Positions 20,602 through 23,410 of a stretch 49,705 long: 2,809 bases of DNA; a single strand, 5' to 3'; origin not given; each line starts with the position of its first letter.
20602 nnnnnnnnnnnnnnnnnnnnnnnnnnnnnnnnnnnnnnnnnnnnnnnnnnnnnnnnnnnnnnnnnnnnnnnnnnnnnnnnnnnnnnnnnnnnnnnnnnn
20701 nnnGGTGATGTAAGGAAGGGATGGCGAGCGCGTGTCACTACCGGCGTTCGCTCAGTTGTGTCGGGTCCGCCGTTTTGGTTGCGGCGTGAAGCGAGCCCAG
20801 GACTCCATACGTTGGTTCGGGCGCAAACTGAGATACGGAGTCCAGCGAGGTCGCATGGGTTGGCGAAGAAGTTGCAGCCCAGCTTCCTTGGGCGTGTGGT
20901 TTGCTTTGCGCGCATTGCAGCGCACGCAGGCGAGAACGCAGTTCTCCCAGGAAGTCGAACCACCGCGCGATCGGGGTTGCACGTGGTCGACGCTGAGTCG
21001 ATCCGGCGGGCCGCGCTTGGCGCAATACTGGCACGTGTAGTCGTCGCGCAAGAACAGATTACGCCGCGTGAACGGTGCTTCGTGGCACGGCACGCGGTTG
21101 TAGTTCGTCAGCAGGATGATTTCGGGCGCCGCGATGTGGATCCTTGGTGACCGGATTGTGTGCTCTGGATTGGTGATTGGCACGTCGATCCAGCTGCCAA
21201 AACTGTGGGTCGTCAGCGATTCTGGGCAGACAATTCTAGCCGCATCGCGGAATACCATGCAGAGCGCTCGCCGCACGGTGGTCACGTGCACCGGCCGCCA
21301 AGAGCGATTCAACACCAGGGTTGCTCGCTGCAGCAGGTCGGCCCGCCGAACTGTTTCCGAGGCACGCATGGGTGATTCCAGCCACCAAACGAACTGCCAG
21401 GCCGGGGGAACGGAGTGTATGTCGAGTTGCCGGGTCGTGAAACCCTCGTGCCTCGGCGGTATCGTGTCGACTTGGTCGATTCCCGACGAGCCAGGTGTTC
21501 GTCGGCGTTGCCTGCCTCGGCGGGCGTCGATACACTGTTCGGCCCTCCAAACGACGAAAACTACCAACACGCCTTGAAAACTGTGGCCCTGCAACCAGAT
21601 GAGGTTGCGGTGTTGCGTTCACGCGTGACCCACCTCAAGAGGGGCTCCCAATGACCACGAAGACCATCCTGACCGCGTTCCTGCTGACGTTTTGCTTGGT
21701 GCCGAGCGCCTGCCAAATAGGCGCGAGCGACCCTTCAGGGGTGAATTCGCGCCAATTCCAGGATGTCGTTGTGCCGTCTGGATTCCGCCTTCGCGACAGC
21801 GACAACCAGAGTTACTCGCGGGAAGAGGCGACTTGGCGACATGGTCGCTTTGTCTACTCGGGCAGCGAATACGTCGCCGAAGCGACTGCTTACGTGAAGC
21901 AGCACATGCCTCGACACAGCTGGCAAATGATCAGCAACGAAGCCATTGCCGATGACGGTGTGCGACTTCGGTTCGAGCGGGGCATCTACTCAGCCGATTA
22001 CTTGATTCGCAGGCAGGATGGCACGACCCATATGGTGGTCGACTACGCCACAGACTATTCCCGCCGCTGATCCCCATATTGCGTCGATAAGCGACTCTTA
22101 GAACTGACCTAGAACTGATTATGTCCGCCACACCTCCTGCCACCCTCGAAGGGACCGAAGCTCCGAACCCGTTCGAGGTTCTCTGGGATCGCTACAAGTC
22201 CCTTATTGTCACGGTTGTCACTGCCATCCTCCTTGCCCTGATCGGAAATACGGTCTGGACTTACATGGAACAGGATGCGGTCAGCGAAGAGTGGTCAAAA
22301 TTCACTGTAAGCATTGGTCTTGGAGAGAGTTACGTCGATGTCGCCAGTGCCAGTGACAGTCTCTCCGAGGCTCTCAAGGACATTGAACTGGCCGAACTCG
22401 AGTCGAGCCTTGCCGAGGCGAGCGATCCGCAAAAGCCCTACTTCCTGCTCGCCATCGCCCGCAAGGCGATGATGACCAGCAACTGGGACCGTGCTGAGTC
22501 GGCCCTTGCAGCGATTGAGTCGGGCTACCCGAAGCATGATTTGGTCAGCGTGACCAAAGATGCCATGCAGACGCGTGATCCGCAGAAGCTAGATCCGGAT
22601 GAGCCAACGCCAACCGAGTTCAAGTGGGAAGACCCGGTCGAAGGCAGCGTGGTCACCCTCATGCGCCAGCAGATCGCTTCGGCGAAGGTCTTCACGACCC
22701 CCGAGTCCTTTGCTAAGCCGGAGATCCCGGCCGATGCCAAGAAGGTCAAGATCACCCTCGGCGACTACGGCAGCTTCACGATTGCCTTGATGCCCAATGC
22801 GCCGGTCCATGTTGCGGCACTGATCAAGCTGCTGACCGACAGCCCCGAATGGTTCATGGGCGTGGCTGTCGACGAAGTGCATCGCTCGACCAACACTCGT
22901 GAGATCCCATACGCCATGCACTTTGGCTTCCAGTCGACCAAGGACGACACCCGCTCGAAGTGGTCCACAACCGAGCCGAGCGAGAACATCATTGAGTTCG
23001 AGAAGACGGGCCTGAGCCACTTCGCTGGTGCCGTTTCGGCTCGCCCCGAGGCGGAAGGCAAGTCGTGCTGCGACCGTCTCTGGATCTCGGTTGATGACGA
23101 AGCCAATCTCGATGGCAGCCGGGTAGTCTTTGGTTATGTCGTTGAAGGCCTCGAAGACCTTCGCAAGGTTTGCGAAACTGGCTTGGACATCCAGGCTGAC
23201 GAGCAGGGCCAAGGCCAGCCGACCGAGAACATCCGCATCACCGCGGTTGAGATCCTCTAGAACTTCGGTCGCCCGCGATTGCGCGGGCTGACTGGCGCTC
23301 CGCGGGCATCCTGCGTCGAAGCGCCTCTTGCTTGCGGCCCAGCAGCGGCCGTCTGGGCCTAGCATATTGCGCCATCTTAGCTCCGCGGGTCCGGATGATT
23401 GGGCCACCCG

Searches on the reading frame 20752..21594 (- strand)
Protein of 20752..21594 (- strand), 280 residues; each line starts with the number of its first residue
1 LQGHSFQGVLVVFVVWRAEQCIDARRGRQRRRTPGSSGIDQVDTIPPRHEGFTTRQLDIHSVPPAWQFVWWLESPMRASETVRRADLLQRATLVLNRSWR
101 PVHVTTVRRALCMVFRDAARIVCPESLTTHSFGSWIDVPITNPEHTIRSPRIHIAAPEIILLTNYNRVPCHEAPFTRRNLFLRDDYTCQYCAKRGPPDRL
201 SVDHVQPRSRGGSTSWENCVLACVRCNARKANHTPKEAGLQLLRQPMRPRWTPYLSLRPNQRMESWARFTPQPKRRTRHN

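Call 80: search_protein_families(library=pfam, proteins=[window:20752-21594:-], max_evalue=0.0001)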
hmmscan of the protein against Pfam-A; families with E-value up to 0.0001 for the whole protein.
window:20752-21594:- (280 aa): 3 families
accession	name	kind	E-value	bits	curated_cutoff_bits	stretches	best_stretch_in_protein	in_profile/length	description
PF01844.29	HNH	-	1e-14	54.8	21.4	1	188-232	1-46/47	HNH endonuclease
PF14279.12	HNH_5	-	3.2e-13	49.8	27.5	1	188-241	1-54/56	HNH endonuclease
PF13395.12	HNH_4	-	2.2e-06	28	22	1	193-235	6-53/54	HNH endonuclease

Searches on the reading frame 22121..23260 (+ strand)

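Call 80: search_protein_families(library=pfam, proteins=[window:22121-23260:+], max_evalue=0.0001)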
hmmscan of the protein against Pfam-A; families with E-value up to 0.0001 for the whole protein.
window:22121-23260:+ (379 aa): 1 family
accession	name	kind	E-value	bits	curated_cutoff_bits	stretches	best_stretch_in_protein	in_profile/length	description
PF00160.26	Pro_isomerase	-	2e-10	41.6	21.7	1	209-377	2-158/159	Cyclophilin type peptidyl-prolyl cis-trans isomerase/CLD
